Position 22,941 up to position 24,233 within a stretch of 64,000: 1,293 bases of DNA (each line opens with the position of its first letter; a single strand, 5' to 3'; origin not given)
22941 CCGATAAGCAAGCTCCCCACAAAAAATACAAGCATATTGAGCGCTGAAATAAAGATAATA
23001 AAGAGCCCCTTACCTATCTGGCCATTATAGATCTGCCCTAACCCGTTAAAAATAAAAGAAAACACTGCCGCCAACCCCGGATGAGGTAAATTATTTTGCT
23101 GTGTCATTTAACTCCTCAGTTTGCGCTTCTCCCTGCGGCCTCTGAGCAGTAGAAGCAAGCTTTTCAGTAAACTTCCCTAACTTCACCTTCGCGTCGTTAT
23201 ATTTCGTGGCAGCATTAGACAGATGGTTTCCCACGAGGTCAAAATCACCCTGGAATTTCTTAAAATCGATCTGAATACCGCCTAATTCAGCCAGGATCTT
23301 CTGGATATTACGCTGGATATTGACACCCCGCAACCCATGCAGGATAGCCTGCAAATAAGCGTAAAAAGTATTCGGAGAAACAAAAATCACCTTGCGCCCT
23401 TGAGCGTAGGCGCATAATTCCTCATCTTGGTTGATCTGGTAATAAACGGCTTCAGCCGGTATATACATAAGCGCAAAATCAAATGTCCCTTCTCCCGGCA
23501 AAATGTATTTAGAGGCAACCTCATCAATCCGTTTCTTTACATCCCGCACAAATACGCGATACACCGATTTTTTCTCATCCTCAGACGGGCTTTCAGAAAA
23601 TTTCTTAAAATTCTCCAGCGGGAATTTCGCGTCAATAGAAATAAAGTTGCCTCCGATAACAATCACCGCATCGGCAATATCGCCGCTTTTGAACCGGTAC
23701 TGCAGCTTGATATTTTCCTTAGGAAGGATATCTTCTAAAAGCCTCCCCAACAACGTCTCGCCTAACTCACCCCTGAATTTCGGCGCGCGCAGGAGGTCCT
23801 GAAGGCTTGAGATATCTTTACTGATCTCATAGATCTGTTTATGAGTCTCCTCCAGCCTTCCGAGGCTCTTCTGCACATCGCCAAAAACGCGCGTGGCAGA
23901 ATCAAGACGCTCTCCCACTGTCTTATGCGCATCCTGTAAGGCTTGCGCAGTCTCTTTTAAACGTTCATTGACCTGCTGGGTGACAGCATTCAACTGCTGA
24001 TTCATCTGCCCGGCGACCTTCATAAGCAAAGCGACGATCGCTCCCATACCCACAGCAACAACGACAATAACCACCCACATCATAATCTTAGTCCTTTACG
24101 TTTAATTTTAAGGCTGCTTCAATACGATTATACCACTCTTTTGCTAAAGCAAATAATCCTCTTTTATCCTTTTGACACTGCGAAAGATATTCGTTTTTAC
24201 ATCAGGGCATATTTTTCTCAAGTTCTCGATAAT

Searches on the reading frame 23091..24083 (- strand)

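Call 76: search_protein_families(library=pfam, proteins=[window:23091-24083:-], max_evalue=0.001)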
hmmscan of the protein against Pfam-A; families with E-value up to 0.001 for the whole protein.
window:23091-24083:- (330 aa): 3 families
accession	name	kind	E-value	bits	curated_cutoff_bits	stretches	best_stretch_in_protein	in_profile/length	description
PF02646.22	RmuC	-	1.8e-53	182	26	1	29-314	1-279/291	RmuC family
PF06103.16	DUF948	-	0.00083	19.9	37.2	0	7-95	11-88/89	Bacterial protein of unknown function (DUF948)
PF06009.19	Laminin_II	-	0.00091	19.7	33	0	30-91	18-78/138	Laminin Domain II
